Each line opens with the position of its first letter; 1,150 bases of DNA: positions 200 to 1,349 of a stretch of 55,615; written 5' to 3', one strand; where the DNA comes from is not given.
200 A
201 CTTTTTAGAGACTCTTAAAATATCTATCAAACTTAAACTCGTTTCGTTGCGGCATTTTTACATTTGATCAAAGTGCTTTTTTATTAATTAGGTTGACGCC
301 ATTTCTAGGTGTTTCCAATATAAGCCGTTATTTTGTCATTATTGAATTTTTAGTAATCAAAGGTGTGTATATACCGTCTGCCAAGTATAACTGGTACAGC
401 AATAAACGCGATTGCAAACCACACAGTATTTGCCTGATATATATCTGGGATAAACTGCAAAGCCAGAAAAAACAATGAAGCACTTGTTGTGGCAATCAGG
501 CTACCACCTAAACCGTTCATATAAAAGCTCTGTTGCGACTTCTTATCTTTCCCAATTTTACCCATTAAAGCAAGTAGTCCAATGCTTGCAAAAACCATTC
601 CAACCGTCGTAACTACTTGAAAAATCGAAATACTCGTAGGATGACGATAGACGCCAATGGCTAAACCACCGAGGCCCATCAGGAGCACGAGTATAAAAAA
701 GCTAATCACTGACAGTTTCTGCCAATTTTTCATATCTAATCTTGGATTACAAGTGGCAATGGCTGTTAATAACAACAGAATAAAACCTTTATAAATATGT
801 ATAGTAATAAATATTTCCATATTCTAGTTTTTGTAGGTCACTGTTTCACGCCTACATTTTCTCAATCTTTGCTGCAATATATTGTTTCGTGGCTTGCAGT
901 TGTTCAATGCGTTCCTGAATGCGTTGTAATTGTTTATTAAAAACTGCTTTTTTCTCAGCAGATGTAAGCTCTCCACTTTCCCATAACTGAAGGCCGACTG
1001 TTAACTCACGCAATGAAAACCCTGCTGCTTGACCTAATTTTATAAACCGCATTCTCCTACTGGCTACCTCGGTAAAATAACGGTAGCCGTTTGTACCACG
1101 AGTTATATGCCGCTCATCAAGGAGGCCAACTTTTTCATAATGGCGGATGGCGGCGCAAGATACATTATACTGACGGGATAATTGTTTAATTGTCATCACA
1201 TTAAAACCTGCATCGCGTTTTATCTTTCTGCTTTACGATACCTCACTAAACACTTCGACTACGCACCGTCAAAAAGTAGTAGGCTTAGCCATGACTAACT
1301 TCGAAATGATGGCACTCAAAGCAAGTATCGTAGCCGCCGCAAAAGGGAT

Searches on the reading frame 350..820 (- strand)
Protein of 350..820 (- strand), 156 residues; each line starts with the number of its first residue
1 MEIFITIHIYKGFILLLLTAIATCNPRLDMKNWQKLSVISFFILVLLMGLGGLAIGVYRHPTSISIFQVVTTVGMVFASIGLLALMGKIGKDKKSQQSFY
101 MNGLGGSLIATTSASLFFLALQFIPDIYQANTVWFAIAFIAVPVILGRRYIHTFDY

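Call 11: search_protein_families(library=pfam, proteins=[window:350-820:-], max_evalue=0.01)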
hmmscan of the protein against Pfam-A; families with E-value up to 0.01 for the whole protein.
window:350-820:- (156 aa): 0 families

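Call 70: search_protein_families(library=phrogs, proteins=[window:350-820:-], max_evalue=0.01)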
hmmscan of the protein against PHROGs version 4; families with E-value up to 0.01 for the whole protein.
window:350-820:- (156 aa): 0 families

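Call 96: search_protein_families(library=padloc, alignment_id=A4, max_evalue=0.00001)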
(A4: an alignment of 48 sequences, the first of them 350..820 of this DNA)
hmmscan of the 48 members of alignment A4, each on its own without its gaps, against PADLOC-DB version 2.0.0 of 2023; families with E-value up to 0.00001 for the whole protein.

A. member 1, window:350-820:- (156 aa): 0 families

B. families by the number of members that match (of 48 scanned): 70 families (the first 25 are shown)
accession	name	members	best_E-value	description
PDLC04135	mad3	2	1.1e-31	mads_3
PDLC02980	AriA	2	1.1e-12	-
PDLC04140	mad8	2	3.3e-12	mads_8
PDLC04647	PDC-M43B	2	2.7e-11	-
PDLC02914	ATPase-Toprim_I-B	2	4.5e-09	-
PDLC00405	SduA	2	1e-07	DUF4263 domain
PDLC04836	PDC-S04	1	6.3e-37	-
PDLC04837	PDC-S04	1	7.3e-33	-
PDLC04840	PDC-S04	1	1.4e-30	-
PDLC02864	DpdF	1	1.1e-27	DpdF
PDLC02503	BrxHI|BrxHII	1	4.8e-27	BrxHI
PDLC03963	SoFic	1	2.3e-25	-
PDLC02870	DpdF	1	5.8e-25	DpdF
PDLC02861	DpdF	1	1.7e-24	DpdF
PDLC03928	PsyrT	1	4.5e-23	-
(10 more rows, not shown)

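Call 97: search_protein_families(library=pfam, alignment_id=A4, max_evalue=0.00001)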
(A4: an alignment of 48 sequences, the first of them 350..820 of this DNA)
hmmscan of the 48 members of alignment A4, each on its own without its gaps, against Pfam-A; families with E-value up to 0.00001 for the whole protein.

A. member 1, window:350-820:- (156 aa): 0 families

B. families by the number of members that match (of 48 scanned): 55 families (the first 25 are shown)
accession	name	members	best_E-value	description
PF00005.33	ABC_tran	2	4.8e-34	ABC transporter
PF02518.31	HATPase_c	2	1.5e-27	Histidine kinase-, DNA gyrase B-, and HSP90-like ATPase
PF00072.30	Response_reg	2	8.2e-24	Response regulator receiver domain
PF00512.31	HisKA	2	1.1e-19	His Kinase A (phospho-acceptor) domain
PF18911.6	PKD_4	2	3.9e-13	PKD domain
PF01966.28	HD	2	1.2e-11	HD domain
PF02463.25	SMC_N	2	3.9e-10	RecF/RecN/SMC N terminal domain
PF01297.22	ZnuA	1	2.8e-85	Zinc-uptake complex component A periplasmic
PF00800.23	PDT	1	3.3e-63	Prephenate dehydratase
PF00950.22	ABC-3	1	4.3e-61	ABC 3 transport family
PF00155.27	Aminotran_1_2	1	1.8e-52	Aminotransferase class I and II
PF00270.35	DEAD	1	1.1e-50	DEAD/DEAH box helicase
PF02882.25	THF_DHG_CYH_C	1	6.9e-43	Tetrahydrofolate dehydrogenase/cyclohydrolase, NAD(P)-binding domain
PF00266.25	Aminotran_5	1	3.9e-37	Aminotransferase class-V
PF05227.19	CHASE3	1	2.5e-35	CHASE3 domain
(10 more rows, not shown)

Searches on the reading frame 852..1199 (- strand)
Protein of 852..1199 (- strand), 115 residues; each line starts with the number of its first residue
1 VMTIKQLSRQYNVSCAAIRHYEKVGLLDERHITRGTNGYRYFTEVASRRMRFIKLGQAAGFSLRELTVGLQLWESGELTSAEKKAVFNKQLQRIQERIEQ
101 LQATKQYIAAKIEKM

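Call 11: search_protein_families(library=pfam, proteins=[window:852-1199:-], max_evalue=0.01)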
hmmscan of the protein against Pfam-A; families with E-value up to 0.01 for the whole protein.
window:852-1199:- (115 aa): 3 families
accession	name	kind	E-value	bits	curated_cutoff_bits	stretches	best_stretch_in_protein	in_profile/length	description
PF09278.17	MerR-DNA-bind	-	4.1e-13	50.2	25.4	1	48-109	2-63/65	MerR, DNA binding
PF13411.12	MerR_1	-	3.7e-12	46.6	21.6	1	2-66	1-62/69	MerR HTH family regulatory protein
PF00376.29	MerR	-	6.5e-08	32.7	28.2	1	3-42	1-38/38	MerR family regulatory protein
